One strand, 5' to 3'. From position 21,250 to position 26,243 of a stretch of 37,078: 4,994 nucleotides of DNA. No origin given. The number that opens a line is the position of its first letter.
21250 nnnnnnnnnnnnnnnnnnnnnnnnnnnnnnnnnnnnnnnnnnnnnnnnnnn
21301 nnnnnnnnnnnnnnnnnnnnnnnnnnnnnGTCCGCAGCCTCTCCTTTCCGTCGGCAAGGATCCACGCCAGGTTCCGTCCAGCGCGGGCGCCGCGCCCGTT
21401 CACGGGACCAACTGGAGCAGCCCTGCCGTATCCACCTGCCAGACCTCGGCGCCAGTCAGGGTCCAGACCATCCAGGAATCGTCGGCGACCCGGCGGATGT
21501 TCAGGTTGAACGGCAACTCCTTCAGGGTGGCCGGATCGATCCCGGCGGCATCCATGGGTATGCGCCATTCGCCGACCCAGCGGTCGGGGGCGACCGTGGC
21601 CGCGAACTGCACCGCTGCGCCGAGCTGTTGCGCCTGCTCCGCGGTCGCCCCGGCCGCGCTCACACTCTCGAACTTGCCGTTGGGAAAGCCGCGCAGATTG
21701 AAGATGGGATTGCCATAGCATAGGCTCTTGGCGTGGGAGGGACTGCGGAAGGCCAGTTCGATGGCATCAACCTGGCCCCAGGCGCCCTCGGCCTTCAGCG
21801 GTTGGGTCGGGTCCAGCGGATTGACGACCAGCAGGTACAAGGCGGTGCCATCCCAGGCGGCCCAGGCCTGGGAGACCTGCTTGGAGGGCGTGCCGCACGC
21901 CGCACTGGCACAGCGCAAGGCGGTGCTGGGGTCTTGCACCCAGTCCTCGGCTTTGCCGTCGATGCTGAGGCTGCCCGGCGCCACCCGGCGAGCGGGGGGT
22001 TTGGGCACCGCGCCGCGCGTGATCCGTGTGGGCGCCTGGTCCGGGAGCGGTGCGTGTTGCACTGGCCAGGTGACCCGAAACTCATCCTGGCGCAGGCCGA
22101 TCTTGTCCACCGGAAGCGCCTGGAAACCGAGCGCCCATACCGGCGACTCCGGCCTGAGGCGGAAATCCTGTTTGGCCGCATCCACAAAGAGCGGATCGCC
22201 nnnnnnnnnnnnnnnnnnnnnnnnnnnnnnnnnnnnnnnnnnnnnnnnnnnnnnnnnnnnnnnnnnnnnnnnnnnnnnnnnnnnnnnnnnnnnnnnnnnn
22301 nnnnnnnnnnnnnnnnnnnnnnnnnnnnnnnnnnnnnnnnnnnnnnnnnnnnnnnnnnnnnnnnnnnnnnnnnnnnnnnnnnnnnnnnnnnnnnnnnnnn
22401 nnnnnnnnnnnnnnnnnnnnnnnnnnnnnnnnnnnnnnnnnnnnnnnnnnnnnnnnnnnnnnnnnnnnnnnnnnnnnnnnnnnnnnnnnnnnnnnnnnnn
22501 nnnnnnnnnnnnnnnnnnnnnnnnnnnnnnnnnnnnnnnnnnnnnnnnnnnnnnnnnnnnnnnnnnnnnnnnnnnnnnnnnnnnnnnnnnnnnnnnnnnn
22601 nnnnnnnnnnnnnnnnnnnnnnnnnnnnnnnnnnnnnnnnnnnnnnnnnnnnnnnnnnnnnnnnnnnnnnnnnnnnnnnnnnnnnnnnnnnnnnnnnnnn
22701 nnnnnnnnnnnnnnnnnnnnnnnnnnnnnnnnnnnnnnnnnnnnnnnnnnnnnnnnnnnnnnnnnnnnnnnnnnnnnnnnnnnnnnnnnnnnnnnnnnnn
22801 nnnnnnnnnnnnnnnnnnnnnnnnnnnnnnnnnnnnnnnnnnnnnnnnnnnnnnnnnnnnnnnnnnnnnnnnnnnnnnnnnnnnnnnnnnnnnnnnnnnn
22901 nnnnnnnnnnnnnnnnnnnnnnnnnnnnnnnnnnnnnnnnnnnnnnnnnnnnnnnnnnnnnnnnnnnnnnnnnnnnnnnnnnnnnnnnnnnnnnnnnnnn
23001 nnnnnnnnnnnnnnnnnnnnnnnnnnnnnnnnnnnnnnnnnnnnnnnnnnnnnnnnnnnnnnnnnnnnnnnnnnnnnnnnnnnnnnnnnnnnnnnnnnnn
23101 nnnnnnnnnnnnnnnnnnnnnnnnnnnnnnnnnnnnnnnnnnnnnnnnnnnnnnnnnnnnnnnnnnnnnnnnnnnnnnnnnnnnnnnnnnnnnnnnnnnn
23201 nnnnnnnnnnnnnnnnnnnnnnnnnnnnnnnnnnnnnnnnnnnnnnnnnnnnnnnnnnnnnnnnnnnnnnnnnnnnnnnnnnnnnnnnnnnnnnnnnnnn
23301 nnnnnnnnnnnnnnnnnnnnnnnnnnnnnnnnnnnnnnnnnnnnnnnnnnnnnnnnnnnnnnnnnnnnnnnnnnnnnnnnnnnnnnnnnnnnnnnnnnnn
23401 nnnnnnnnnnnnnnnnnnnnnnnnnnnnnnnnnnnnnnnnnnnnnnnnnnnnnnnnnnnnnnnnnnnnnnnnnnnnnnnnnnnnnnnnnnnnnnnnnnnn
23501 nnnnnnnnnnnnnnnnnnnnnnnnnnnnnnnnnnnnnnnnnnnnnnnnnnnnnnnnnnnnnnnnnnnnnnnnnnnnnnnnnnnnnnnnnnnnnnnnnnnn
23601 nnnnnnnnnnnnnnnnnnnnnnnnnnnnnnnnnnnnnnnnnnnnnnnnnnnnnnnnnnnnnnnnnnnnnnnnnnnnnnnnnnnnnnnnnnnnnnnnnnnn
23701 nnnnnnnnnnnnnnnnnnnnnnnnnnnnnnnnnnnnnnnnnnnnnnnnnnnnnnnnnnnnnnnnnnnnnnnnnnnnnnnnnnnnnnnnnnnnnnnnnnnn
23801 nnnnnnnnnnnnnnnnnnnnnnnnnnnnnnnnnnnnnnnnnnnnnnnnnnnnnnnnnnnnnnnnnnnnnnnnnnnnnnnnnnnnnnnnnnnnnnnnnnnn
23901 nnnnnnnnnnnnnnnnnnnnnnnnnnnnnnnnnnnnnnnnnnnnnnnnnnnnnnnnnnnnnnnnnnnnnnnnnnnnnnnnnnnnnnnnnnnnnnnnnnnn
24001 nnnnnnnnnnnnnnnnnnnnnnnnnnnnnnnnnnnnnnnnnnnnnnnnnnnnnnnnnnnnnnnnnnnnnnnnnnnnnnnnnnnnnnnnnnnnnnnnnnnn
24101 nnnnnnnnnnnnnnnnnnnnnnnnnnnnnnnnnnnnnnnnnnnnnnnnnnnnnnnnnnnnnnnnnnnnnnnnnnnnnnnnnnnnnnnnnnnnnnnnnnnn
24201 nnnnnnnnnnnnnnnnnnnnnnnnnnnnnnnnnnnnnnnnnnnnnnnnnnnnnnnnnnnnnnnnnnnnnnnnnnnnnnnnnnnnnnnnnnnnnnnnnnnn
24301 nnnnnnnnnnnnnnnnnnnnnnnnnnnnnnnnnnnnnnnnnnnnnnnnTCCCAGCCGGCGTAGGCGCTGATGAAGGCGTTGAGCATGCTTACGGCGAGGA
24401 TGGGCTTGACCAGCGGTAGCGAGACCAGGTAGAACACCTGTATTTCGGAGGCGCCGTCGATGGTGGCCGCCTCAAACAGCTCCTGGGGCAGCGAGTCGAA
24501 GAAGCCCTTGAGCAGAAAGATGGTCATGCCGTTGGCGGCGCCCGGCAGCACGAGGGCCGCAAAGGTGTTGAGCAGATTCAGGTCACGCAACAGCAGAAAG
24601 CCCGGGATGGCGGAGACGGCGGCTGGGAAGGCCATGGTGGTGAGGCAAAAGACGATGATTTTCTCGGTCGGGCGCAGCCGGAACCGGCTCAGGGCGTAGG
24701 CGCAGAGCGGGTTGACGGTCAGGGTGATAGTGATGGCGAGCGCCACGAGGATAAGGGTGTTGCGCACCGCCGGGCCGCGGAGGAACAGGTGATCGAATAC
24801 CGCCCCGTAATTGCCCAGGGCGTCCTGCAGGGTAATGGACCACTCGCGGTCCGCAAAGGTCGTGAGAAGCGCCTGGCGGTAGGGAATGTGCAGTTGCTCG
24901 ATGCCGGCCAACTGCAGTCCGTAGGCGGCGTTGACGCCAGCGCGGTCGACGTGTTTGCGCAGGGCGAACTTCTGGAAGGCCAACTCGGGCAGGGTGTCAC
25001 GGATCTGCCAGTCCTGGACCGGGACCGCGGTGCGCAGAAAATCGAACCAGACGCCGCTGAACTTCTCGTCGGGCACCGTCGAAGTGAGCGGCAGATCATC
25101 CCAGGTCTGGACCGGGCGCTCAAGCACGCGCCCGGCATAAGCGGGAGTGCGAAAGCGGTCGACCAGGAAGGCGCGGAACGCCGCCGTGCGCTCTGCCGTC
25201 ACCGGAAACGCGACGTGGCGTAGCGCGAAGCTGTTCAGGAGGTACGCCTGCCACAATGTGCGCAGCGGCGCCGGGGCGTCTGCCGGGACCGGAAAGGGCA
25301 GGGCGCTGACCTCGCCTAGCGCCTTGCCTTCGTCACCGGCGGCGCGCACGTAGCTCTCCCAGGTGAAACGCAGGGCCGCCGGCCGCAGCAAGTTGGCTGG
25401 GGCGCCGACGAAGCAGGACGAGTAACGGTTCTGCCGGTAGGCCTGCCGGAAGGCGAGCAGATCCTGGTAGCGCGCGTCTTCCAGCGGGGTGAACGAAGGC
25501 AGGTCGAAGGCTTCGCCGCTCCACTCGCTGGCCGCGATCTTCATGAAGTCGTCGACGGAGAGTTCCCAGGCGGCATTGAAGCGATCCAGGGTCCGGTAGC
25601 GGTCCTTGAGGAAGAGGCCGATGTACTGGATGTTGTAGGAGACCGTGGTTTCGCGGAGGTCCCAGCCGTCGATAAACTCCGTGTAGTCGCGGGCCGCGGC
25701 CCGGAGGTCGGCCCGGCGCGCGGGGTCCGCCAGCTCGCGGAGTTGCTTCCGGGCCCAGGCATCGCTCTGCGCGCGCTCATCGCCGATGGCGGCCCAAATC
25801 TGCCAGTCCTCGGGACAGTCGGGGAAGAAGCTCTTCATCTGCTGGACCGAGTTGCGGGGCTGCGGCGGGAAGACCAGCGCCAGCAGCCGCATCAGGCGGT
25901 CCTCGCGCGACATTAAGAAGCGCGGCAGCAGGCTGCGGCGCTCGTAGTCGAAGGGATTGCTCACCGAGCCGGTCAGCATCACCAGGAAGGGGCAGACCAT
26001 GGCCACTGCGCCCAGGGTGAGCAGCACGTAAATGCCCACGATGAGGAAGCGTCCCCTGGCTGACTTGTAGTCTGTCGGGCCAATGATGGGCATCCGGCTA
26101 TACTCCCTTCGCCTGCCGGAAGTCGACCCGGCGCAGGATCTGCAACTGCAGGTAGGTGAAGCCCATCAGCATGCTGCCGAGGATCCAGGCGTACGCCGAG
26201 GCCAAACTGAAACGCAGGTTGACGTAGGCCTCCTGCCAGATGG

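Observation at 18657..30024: An 11.4-kb one-strand operon combines a URO-D/MtaA-family protein, an atypical ABC importer, a secreted beta-helix enzyme and the Fe-S triplet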

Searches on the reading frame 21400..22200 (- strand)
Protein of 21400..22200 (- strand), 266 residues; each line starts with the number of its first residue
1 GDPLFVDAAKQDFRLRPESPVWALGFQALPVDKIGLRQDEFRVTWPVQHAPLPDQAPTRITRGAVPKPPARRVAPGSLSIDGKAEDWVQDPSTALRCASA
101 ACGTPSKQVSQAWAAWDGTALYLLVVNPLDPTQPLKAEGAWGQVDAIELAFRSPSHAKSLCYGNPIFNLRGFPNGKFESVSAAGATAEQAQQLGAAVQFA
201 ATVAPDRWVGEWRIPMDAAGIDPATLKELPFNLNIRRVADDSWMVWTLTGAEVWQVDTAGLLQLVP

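Call 92: search_protein_families(library=pfam, proteins=[window:21400-22200:-], max_evalue=1)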
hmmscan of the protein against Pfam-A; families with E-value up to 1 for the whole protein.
window:21400-22200:- (266 aa): 1 family
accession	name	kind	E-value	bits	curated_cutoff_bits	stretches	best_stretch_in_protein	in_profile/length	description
PF06452.16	CBM9_1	-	0.012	16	23.4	1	80-255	1-172/185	Carbohydrate family 9 binding domain-like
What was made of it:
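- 21400..24132 (-): G5: a 910-aa protein, probably secreted or anchored, with a right-handed beta-helix and a possible CBM9-like C-terminal domain. It occupies an exchangeable slot in the cassette. CBM9_1 is sub-threshold at 16 bits but spans the whole profile (call 92).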

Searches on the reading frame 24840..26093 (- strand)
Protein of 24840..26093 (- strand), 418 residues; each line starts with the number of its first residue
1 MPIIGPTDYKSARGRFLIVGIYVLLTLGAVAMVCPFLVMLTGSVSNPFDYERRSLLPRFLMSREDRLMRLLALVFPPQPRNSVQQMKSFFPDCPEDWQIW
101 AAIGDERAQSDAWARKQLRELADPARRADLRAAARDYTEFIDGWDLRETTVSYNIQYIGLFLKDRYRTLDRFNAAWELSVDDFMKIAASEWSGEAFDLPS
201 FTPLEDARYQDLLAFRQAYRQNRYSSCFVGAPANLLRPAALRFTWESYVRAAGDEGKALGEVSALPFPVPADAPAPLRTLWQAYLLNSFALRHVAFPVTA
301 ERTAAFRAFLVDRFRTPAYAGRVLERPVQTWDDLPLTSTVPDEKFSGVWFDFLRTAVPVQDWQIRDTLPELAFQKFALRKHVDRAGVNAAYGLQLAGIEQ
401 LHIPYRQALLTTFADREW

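Call 92: search_protein_families(library=pfam, proteins=[window:24840-26093:-], max_evalue=1)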
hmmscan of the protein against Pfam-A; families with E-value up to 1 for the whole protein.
window:24840-26093:- (418 aa): 0 families
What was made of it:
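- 24153..26093 (-): G4: a 646-aa MalG/UgpE-like permease with one N-terminal TM helix and an extracytoplasmic domain of about 400 aa that belongs to no known family. The N-terminal 418 aa have no Pfam hit (call 92).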
